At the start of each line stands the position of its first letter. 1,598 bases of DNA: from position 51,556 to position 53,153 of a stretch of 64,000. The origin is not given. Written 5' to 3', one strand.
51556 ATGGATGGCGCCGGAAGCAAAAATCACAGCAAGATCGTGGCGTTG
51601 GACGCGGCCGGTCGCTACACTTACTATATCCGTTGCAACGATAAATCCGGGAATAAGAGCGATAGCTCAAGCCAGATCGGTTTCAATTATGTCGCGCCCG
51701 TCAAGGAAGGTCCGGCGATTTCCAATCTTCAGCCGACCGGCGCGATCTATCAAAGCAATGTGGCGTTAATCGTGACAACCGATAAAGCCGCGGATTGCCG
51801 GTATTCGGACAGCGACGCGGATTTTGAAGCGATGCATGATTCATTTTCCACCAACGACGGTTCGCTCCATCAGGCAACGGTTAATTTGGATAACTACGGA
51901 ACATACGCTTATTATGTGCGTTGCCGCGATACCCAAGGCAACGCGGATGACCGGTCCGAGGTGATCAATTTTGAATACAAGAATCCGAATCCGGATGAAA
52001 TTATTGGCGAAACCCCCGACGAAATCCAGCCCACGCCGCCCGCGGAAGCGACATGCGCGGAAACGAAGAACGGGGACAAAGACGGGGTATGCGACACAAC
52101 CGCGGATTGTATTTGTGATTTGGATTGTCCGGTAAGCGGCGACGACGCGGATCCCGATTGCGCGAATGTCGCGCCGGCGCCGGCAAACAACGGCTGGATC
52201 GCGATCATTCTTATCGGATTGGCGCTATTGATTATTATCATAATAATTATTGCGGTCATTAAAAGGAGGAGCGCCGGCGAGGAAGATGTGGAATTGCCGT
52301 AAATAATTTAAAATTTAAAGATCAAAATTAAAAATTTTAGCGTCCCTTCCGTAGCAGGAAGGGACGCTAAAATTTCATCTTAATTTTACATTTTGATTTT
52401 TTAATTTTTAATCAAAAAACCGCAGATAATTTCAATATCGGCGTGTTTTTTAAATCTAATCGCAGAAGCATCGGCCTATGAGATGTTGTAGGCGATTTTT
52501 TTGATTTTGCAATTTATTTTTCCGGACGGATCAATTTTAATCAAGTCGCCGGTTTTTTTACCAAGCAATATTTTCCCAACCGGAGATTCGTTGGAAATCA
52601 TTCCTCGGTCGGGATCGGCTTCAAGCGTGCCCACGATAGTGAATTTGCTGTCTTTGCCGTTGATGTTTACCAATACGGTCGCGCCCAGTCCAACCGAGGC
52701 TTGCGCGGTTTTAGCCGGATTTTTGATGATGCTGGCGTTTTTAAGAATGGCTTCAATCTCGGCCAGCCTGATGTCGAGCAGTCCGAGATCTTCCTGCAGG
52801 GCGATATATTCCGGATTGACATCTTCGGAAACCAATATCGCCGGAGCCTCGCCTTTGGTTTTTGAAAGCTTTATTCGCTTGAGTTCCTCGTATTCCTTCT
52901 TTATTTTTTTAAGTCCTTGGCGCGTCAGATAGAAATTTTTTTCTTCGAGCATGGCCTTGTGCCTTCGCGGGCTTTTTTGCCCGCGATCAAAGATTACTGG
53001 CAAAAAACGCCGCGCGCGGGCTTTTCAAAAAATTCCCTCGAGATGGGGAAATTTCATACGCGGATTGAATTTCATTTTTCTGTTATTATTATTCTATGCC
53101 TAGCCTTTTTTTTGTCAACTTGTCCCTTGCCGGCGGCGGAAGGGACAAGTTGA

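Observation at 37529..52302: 14.8-kb cluster of five secreted or anchored proteins built from a shared, apparently uncharacterised ~93-aa two-cysteine repeat (16 copies)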

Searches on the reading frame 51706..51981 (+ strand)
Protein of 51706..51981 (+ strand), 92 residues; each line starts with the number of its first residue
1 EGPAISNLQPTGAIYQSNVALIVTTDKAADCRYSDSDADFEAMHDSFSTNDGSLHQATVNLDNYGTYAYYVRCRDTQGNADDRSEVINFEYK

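Call 12: search_solved_structures(query=A1, max_evalue=10, show_alignments=2)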
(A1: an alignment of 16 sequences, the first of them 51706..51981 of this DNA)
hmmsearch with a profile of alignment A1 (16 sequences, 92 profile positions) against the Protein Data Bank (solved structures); distinct sequences matched with E-value up to 10: 4.
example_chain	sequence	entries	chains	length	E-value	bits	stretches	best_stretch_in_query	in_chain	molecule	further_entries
6nz0_Z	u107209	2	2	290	0.0013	22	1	3-85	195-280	Dyslexia-associated protein KIAA0319-like protein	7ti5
2yn3_A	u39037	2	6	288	0.004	20.5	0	60-88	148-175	PUTATIVE INNER MEMBRANE PROTEIN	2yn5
1k85_A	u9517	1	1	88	0.0065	19.9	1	43-89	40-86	CHITINASE A1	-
9kvu_A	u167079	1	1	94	0.65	13.4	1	37-91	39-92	bacterial immunoglobulin domain B1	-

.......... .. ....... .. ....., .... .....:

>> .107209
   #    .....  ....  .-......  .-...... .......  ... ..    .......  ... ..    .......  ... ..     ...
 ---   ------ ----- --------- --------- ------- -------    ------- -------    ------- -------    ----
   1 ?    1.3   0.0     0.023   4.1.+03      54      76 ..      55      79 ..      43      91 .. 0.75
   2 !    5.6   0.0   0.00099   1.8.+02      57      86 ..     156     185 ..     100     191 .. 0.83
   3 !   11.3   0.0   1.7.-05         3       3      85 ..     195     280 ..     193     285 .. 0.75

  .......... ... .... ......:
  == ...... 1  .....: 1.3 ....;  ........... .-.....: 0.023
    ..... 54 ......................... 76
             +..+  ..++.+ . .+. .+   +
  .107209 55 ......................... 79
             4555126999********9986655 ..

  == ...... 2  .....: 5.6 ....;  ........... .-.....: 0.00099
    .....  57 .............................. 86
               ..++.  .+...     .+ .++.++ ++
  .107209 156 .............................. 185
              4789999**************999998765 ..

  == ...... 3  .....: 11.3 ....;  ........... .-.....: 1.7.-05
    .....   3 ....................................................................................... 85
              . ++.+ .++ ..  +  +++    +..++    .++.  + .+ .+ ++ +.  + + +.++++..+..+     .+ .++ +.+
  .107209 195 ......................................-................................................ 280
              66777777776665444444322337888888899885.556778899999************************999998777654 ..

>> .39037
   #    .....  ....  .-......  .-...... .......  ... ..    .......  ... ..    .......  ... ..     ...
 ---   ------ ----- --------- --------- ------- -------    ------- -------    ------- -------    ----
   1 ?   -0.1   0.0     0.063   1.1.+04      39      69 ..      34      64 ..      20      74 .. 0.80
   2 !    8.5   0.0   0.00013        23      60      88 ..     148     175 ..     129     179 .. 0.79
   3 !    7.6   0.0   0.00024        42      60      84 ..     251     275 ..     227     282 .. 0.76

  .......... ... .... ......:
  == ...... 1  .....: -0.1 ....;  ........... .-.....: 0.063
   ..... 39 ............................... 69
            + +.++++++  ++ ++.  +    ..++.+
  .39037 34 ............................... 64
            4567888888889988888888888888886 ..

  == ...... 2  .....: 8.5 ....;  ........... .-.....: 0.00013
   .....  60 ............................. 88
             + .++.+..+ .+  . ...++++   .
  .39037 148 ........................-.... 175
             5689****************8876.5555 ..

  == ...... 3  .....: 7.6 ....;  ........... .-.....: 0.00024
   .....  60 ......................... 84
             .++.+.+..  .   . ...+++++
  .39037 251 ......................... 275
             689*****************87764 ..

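Call 19: predict_structure(alignment_id=A1)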
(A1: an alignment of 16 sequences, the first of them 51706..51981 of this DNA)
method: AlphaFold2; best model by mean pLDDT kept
length: 92 residues; sequences in the alignment: 16
mean_pLDDT: 96.9   pTM: 0.86
mean pLDDT of the five models: 96.9, 96.8, 96.8, 96.4, 96.2
residues with pLDDT >= 90: 88; 70-90: 4; 50-70: 0; < 50: 0
segments of 3 or more residues with pLDDT < 50: none
pLDDT, mean of each block of 10 residues (from residue 1): 96 98 98 98 95 96 98 97 97 97
secondary structure, 60 per line:
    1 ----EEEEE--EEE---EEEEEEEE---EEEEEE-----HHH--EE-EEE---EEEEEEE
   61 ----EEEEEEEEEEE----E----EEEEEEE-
elements in order: E5-9 E12-14 E18-25 E29-34 E48-50 E54-60 E65-75 E85-91

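Call 22: fold_search(model_id=the predicted structure, library=pdb)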
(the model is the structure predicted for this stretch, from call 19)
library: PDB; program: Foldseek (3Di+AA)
matches with E <= 10: 1876; with E <= 0.001: 0
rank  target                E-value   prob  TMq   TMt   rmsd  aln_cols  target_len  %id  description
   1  2ca4_A                1.9e-03  1.00  0.58  0.18   4.6       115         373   10  Sulfite dehydrogenase from Starkeya Novella mutant (released 2007-02-20)
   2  6y0k                  2.3e-03  1.00  0.54  0.16   7.7       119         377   15  Sulfite oxidase from Thermus thermophilus with coordinated phosphate (released 2020-08-05)
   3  2c9x_A                2.4e-03  1.00  0.64  0.19   4.6       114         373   12  Sulfite dehydrogenase from Starkeya Novella Y236F mutant (released 2006-08-16)
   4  2ca3_A                2.7e-03  1.00  0.64  0.19   4.5       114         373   13  Sulfite dehydrogenase from Starkeya Novella r55m mutant (released 2007-02-20)
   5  8s5s                  3.2e-03  1.00  0.54  0.16   7.5       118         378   14  Crystal structure of a Sulfite dehydrogenase from Thermus thermophilus (released 2024-11-27)
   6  2blf_A                3.3e-03  1.00  0.66  0.19   4.4       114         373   12  Sulfite dehydrogenase from Starkeya Novella (released 2005-04-28)
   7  5ak7                  4.1e-03  1.00  0.62  0.17   4.2       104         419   12  Structure of wt Porphyromonas gingivalis peptidylarginine deiminase (released 2015-07-22)
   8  6i0x_A                5.1e-03  1.00  0.62  0.17   4.2       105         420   11  Porphyromonas gingivalis peptidylarginine deminase (PPAD) mutant G231N/E232T/N235D in complex with Cl-amidine. (released 2019-01-23)
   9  5ak8                  5.7e-03  1.00  0.62  0.17   4.2       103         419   12  Structure of C351A mutant of Porphyromonas gingivalis peptidylarginine deiminase (released 2015-07-22)
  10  5k3x_B                5.7e-03  1.00  0.57  0.18   5.1       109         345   13  Crystal Structure of the sulfite dehydrogenase, SorT R78K mutant from Sinorhizobium meliloti (released 2017-05-24)
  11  5k3x_A                6.3e-03  1.00  0.67  0.21   4.8       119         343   13  Crystal Structure of the sulfite dehydrogenase, SorT R78K mutant from Sinorhizobium meliloti (released 2017-05-24)
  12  3tp4_B                6.3e-03  1.00  0.62  0.15   4.1        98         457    7  Crystal Structure of engineered protein at the resolution 1.98A, Northeast Structural Genomics Consortium Target OR128 (released 2011-10-05)
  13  6i0x_B                6.6e-03  1.00  0.61  0.17   4.2       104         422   12  Porphyromonas gingivalis peptidylarginine deminase (PPAD) mutant G231N/E232T/N235D in complex with Cl-amidine. (released 2019-01-23)
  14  9kvu                  6.6e-03  1.00  0.58  0.57   3.9       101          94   18  Structure of B1 domain in the bifunctional enzyme CelAly (released 2026-03-18)
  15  3hc2                  7.4e-03  1.00  0.65  0.19   4.9       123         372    8  Crystal Structure of chicken sulfite oxidase mutant Tyr 322 Phe (released 2010-06-16)
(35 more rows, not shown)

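Call 37: search_protein_representatives(alignment_id=A1)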
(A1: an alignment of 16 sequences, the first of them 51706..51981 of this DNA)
Query: 16 sequences, 92 profile positions. Proteins with E-value up to 0.001 (for the whole library): 12217; up to 1e-10: 5173; up to 1e-30: 572. The best 150 are listed.
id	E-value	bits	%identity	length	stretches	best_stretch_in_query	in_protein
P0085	3.5e-218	722.7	-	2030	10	2-91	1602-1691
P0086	1.6e-216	717.4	-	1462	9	2-91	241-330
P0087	3.1e-216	716.4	-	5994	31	11-85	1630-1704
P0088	8.4e-177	590.0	-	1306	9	2-91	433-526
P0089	1.3e-162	544.6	-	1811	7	2-91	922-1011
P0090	6.1e-153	513.6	-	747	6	1-90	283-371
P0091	2.8e-152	511.4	-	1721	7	2-91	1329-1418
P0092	3.3e-151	508.0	-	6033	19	1-85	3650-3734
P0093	5.5e-137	462.4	-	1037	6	1-91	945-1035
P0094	2.3e-134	454.1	-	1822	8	2-91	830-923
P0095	8.6e-131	442.6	-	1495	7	2-91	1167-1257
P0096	1.5e-128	435.4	-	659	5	2-91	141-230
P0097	2.7e-119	405.7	-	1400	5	1-91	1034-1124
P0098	3.1e-118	402.3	-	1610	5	1-91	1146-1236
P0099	3.1e-115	392.7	-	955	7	1-91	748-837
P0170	1.8e-64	230.0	-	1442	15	2-85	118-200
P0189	6.9e-61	218.5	-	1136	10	5-83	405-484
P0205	2.2e-58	210.5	-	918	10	2-80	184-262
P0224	1.1e-55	201.9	-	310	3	16-91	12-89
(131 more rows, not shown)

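Call 72: search_protein_families(library=pfam, alignment_id=A6, max_evalue=0.0001)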
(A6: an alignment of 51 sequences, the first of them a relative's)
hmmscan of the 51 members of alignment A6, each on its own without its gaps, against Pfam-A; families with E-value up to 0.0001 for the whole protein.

A. member 1, P0090 (747 aa): 2 families
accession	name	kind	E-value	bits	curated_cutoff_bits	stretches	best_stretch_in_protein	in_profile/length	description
PF07495.19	Y_Y_Y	-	1.8e-10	41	26.6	0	716-745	35-64/65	Y_Y_Y domain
PF16656.11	Pur_ac_phosph_N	-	3.7e-09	37.5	30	0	273-370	1-93/93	Purple acid Phosphatase, N-terminal domain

B. families by the number of members that match (of 51 scanned): 26 families (the first 25 are shown)
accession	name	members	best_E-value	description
PF19077.6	Big_13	19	3.5e-19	Bacterial Ig-like domain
PF07495.19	Y_Y_Y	19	9e-18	Y_Y_Y domain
PF16656.11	Pur_ac_phosph_N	13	6.9e-15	Purple acid Phosphatase, N-terminal domain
PF15418.12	DUF4625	12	3.1e-10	Domain of unknown function (DUF4625)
PF00041.27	fn3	5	8.4e-13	Fibronectin type III domain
PF13442.11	Cytochrome_CBB3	4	3.2e-17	Cytochrome C oxidase, cbb3-type, subunit III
PF13385.13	Laminin_G_3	3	1.4e-54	Concanavalin A-like lectin/glucanases superfamily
PF00034.26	Cytochrom_C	3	2.5e-11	Cytochrome c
PF16655.11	PhoD_N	3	2.9e-09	PhoD-like phosphatase, N-terminal domain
PF14522.11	Cytochrome_C7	3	5.6e-06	Cytochrome c7 and related cytochrome c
PF25077.1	DUF7800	2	9.3e-12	Domain of unknown function (DUF7800)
PF09471.16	Peptidase_M64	2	7.3e-11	IgA Peptidase M64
PF17425.8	Arylsulfotran_N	2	3.6e-07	Arylsulfotransferase Ig-like domain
PF16158.11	N_BRCA1_IG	2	6.4e-07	Ig-like domain from next to BRCA1 gene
PF14537.11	Cytochrom_c3_2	2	5e-05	Cytochrome c3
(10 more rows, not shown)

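Call 88: search_protein_families(library=pfam, proteins=[P0170, P0189, P0205, P0088, P0224], max_evalue=0.00001)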
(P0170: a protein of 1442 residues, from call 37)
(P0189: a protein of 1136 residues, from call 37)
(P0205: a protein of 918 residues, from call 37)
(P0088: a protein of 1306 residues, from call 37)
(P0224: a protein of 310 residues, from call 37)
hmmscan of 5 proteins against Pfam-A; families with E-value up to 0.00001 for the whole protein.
P0170 (1442 aa): 7 families
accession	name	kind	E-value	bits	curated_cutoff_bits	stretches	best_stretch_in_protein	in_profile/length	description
PF16656.11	Pur_ac_phosph_N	-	1.7e-120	394.3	30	13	1142-1224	6-93/93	Purple acid Phosphatase, N-terminal domain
PF00041.27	fn3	-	6.2e-105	344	25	12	1233-1313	4-81/84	Fibronectin type III domain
PF25059.1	FN3_DSCAM-DSCAML_C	-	9.3e-39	132.1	39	0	993-1044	36-85/89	DSCAM/DSCAML C-terminal Fn3-like domain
PF16655.11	PhoD_N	-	7e-20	71.8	30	0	1176-1216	45-87/90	PhoD-like phosphatase, N-terminal domain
PF22986.3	Fn3_ELFN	-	2e-18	66.5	27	0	1279-1302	47-70/85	ELFN1/ELFN2, fibronectin type-III domain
PF16893.11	fn3_2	-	4.3e-17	62.5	27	0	1137-1209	3-76/89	Fibronectin type III domain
PF25077.1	DUF7800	-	5e-17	62.3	27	0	1043-1113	7-70/89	Domain of unknown function (DUF7800)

P0189 (1136 aa): 9 families
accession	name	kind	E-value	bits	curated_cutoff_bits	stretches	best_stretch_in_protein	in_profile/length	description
PF16656.11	Pur_ac_phosph_N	-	5.2e-82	271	30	9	793-875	6-93/93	Purple acid Phosphatase, N-terminal domain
PF00041.27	fn3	-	5.6e-51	171.1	25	1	504-572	5-70/84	Fibronectin type III domain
PF16655.11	PhoD_N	-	1.2e-27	96.7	30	0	120-188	2-80/90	PhoD-like phosphatase, N-terminal domain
PF25059.1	FN3_DSCAM-DSCAML_C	-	2.2e-14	54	39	0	913-980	25-89/89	DSCAM/DSCAML C-terminal Fn3-like domain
PF16893.11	fn3_2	-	4.9e-11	43.1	27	0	504-571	7-74/89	Fibronectin type III domain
PF10179.15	NDNF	-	3.8e-10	40.4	27.3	0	65-96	85-116/127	Neuron-derived neurotrophic factor, first Fn(III) domain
PF25788.1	Ig_Rha78A_N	-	2.9e-09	37.6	27.4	0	941-974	70-104/105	Rha78A-like, N-terminal immunoglobulin domain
PF16794.11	fn3_4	-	9.2e-08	32.4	27.1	0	69-99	69-99/103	Fibronectin-III type domain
PF16323.11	DUF4959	-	1.4e-06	29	32.9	0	972-1017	11-56/106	Domain of unknown function (DUF4959)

P0205 (918 aa): 5 families
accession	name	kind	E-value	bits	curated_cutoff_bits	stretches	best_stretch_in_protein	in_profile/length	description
PF16656.11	Pur_ac_phosph_N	-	1.1e-66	221.9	30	8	93-176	5-93/93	Purple acid Phosphatase, N-terminal domain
PF00041.27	fn3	-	4.7e-39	132.9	25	0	6-77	14-82/84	Fibronectin type III domain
PF16655.11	PhoD_N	-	1.7e-23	83.4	30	0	286-357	2-83/90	PhoD-like phosphatase, N-terminal domain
PF06806.18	DUF1233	-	2.1e-09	37.3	22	0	428-445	16-33/70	Putative excisionase (DUF1233)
PF25788.1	Ig_Rha78A_N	-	4.9e-09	36.8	27.4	0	100-176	16-101/105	Rha78A-like, N-terminal immunoglobulin domain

P0088 (1306 aa): 8 families
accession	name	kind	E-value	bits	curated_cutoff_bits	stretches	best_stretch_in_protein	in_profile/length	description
PF19077.6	Big_13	-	1.4e-20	74.1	27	0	782-827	56-100/102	Bacterial Ig-like domain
PF16656.11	Pur_ac_phosph_N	-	6e-20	72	30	0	159-222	26-91/93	Purple acid Phosphatase, N-terminal domain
PF25788.1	Ig_Rha78A_N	-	2.8e-13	50.5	27.4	0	292-326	69-103/105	Rha78A-like, N-terminal immunoglobulin domain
PF13750.12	Big_3_3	-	1.4e-12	48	27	0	596-623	118-145/157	Bacterial Ig-like domain (group 3)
PF00041.27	fn3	-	6.8e-12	45.9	25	0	585-619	45-78/84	Fibronectin type III domain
PF20164.4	GspA_SrpA_N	-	2.8e-11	44.3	27.4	0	76-117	63-106/117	GspA/SrpA SigLec-like domain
PF07495.19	Y_Y_Y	-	8.5e-09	35.6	26.6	0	601-626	39-64/65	Y_Y_Y domain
PF24489.1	Ig_J_second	-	8e-06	26.3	27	0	586-615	55-84/105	Tip attachment protein J second Ig-like domain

P0224 (310 aa): 3 families
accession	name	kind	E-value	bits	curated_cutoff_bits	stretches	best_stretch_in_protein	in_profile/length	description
PF16656.11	Pur_ac_phosph_N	-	1.9e-08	35.2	30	0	119-173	31-81/93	Purple acid Phosphatase, N-terminal domain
PF00041.27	fn3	-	2e-06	28.3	25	0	146-178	45-74/84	Fibronectin type III domain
PF25077.1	DUF7800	-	2.2e-06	28.2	27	0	13-71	16-71/89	Domain of unknown function (DUF7800)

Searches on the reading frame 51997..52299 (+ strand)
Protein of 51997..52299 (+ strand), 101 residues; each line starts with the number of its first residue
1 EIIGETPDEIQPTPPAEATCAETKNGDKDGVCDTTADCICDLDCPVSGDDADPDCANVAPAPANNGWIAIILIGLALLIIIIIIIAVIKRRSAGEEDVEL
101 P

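Call 53: search_protein_families(library=pfam, proteins=[window:51997-52299:+], max_evalue=10)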
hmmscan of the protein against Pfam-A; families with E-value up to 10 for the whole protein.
seq(101 aa): 5 families
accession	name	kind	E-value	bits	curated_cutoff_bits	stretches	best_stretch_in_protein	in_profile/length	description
PF03845.19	Spore_permease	-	0.019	14.3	23.4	1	64-90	33-59/321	Spore germination protein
PF15102.11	TMEM154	-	0.082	13.2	30.3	1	65-89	61-85/153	TMEM154 protein family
PF25667.1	ASFV_P17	-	0.26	11.8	27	1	66-89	36-59/117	African swine fever virus minor capsid protein p17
PF12877.12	KIAA1549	-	0.29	9.9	24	1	46-87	240-284/676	UPF0606 protein KIAA1549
PF10661.14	EssA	-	1.7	9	24.1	1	67-90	122-145/147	WXG100 protein secretion system (Wss), protein EssA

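Call 91: find_related_loci(query=A8, collection=metagenome_contigs, flank=6000)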
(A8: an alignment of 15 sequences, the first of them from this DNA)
Query A8 (88 aa) in metagenome_contigs; peptide patterns used: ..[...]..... (x = any residue, [..] = any of these).
95 stretches matched a pattern; 49 encode a relative of the query (tblastn E <= 1e-3); 49 distinct loci.
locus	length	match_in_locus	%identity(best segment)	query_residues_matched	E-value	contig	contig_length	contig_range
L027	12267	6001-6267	62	3-88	2e-25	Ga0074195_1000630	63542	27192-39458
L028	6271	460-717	65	4-88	1e-24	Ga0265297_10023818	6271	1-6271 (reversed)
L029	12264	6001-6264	63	1-88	2e-24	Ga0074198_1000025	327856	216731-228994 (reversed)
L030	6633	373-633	64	3-88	3e-24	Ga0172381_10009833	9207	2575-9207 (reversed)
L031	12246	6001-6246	65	7-88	1e-23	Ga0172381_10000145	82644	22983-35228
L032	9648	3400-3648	57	6-88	6e-23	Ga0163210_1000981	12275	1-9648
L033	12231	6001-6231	62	15-88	3e-22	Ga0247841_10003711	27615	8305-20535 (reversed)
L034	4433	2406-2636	62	15-88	2e-22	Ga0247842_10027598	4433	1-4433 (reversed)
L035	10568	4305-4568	59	2-88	3e-20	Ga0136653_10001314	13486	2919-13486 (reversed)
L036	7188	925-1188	59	2-88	3e-20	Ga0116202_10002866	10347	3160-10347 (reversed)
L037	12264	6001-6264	55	2-88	4e-20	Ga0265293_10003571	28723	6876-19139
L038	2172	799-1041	62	7-88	3e-19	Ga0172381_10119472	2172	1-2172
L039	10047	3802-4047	59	7-88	4e-19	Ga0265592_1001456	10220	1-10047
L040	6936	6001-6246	59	7-88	4e-19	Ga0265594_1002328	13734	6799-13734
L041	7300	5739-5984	59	7-88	4e-19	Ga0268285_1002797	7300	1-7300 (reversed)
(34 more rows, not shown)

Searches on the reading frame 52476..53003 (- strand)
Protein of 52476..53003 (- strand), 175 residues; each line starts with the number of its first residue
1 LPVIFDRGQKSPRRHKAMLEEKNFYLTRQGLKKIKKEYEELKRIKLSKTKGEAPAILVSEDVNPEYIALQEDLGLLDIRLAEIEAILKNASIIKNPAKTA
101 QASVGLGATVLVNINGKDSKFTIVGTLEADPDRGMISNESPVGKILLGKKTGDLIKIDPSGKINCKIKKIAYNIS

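Call 60: search_protein_families(library=pfam, proteins=[window:52476-53003:-], max_evalue=0.001)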
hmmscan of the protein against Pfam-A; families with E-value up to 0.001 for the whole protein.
window:52476-53003:- (175 aa): 2 families
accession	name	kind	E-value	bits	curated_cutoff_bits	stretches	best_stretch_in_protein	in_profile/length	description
PF01272.25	GreA_GreB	-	1.9e-19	69.9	26.9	1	103-172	5-77/77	Transcription elongation factor, GreA/GreB, C-term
PF03449.20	GreA_GreB_N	-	1.1e-06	29.2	24.5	1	25-92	2-71/71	Transcription elongation factor, N-terminal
